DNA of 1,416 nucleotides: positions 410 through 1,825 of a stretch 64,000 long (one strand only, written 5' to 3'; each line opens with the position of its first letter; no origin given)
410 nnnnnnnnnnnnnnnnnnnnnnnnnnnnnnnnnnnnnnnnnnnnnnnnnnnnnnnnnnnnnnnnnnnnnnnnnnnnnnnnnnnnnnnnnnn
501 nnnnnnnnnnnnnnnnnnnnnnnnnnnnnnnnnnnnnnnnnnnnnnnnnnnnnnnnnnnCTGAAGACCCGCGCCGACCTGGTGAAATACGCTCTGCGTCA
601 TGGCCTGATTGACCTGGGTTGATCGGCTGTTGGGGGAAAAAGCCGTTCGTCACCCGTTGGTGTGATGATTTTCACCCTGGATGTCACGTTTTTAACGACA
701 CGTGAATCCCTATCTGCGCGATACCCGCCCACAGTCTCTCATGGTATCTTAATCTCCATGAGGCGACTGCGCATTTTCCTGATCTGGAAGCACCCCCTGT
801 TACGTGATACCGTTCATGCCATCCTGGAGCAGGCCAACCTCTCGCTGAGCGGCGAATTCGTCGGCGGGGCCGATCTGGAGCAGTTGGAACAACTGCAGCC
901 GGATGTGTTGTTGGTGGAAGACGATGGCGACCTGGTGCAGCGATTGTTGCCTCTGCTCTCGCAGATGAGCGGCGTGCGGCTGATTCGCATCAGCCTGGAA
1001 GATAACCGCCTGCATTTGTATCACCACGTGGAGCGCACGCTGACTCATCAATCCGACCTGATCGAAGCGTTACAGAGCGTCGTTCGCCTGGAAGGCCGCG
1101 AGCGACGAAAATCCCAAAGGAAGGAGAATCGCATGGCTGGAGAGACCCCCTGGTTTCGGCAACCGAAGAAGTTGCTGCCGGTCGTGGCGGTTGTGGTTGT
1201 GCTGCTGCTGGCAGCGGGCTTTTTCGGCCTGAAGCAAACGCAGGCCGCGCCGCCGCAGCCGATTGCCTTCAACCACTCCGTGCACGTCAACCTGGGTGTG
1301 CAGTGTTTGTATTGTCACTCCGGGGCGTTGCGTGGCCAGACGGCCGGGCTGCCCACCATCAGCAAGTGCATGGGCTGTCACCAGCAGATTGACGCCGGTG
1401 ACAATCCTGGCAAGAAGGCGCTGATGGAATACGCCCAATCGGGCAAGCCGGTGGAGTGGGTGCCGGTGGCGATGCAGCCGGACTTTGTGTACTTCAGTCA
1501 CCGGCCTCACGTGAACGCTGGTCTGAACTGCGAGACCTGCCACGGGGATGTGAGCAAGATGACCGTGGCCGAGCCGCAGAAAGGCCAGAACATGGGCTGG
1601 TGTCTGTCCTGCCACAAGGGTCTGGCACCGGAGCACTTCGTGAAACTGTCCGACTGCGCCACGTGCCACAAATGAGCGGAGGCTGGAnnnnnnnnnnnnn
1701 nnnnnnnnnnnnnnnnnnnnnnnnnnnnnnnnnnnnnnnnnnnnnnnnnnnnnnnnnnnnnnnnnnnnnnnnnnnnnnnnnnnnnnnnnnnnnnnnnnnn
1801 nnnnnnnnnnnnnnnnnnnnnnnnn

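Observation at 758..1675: Receiver-like domain encoded in frame upstream of the ACIII pentahaem subunit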

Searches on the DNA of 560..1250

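Call 73: search_rna_families(source=window, start=560, end=1250, threshold=evalue, max_evalue=1)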
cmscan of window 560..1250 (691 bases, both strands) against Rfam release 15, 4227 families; matches with E-value up to 1: 1.
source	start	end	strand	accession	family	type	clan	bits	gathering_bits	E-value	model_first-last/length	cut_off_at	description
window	1161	1229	+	RF03950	mir-4928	Gene; miRNA;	-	20.4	100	0.4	1-79/79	no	mir-4928 microRNA precursor family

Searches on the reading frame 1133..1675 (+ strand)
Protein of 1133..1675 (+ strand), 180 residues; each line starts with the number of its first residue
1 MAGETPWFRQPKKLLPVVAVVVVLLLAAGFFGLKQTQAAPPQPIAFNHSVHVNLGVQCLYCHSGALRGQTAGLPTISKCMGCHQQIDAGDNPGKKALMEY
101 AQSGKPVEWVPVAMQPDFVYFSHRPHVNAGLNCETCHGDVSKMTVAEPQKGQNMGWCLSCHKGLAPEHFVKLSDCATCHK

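Call 3: search_protein_families(library=pfam, proteins=[window:1133-1675:+], max_evalue=1)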
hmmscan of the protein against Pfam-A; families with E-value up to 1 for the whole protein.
window:1133-1675:+ (180 aa): 7 families
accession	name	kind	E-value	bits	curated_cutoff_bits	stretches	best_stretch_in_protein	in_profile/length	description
PF14522.11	Cytochrome_C7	-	1.4e-13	50.9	24.8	2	119-180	1-67/67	Cytochrome c7 and related cytochrome c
PF02085.21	Cytochrom_CIII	-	2.5e-10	41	22.9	2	40-90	17-58/101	Class III cytochrome C family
PF14537.11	Cytochrom_c3_2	-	1.6e-09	38.6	25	2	126-165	2-37/79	Cytochrome c3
PF13435.11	Cytochrome_C554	-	0.019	16.3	20.8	1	115-138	61-84/84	Cytochrome c554 and c-prime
PF22113.1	Mtrc-MtrF_II-IV_dom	-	0.065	13.2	30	1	132-162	8-36/176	Outer membrane cytochrome MtrC/MtrF-like, domains II/IV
PF22678.1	Cytochrom_c_NrfB-like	-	0.21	12.5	27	0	79-137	1-40/89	Cytochrome c-type protein NrfB-like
PF09699.15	Paired_CXXCH_1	-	0.32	11.2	20.6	1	127-163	4-38/41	Doubled CXXCH motif (Paired_CXXCH_1)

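Call 6: find_related_loci(query=window:1133-1675:+, collection=genome_contigs, flank=4000)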
Query window:1133-1675:+ (180 aa) in genome_contigs; peptide patterns used: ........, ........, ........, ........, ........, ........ (x = any residue, [..] = any of these).
176 stretches matched a pattern; 140 encode a relative of the query (tblastn E <= 1e-3); the best 80 are kept; 80 distinct loci.
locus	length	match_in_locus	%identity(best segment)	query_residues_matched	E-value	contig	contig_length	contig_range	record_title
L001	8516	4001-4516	67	7-180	2e-76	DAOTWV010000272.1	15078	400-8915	MAG TPA_asm: Anaerolineales bacterium isolate H16_173 k91_1455912, whole genome shotgun sequence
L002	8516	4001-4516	61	7-180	1e-68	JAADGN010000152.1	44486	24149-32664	MAG: Chloroflexota bacterium isolate M_MetaBat.120 contig-127_1462, whole genome shotgun sequence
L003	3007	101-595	58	18-180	2e-66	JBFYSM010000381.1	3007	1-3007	MAG: Chloroflexota bacterium isolate PPR_0240 k121_1183812, whole genome shotgun sequence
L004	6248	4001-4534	56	1-179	7e-65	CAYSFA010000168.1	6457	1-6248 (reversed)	MAG TPA_asm: uncultured Anaerolineaceae bacterium isolate SRP192927_co6_482 genome assembly, contig: NODE_32796_length_6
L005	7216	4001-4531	55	1-179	1e-64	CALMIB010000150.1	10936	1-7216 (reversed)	MAG TPA_asm: uncultured Longilinea sp. isolate SRR8859111_bin.152_CONCOCT_v1.1_MAG genome assembly, contig: ERZ1645187.4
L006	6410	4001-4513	55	9-180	8e-65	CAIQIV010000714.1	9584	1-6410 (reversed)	MAG: uncultured Chloroflexi bacterium isolate LaPlata_bin-0303 genome assembly, contig: bin-0303:714/865, whole genome s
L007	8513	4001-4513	57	7-179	3e-64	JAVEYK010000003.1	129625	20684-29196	MAG: Anaerolineaceae bacterium isolate BF4_28 NODE_317_length_129625_cov_13.167037_Biofilm4, whole genome shotgun sequen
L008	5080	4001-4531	54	1-179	4e-64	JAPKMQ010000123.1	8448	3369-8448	MAG: Longilinea sp. isolate MO16 NODE_123_length_8448_cov_1.515948:GC=0.586, whole genome shotgun sequence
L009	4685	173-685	58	7-179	1e-63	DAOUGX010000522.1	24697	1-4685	MAG TPA_asm: Anaerolineaceae bacterium isolate R830_264 k129_2496992, whole genome shotgun sequence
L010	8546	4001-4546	55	3-179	4e-63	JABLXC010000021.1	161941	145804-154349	MAG: Anaerolineae bacterium isolate Ch132 contig21, whole genome shotgun sequence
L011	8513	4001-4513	57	7-179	3e-63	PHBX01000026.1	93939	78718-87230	MAG: Chloroflexi bacterium HGW-Chloroflexi-3 bjp_ig2158_scaffold_251, whole genome shotgun sequence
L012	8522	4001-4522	53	8-180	3e-63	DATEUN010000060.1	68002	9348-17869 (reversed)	MAG TPA_asm: Anaerolineales bacterium isolate SMAG_U8342 k141_1506916, whole genome shotgun sequence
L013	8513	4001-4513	57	7-179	1e-62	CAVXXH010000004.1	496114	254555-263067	MAG: uncultured Chloroflexia bacterium isolate MFD04716.bin.1.227 genome assembly, contig: contig_19181, whole genome sh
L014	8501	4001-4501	56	6-179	1e-62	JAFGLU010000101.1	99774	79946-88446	MAG: Anaerolineaceae bacterium isolate Zod_Metabat.414 k87_10740987, whole genome shotgun sequence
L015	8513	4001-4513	56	7-179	5e-62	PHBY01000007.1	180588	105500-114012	MAG: Chloroflexi bacterium HGW-Chloroflexi-2 bjp_ig2069_scaffold_66, whole genome shotgun sequence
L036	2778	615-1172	52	1-179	1e-59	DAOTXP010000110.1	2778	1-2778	MAG TPA_asm: Anaerolineales bacterium isolate H21_265 k133_1458207, whole genome shotgun sequence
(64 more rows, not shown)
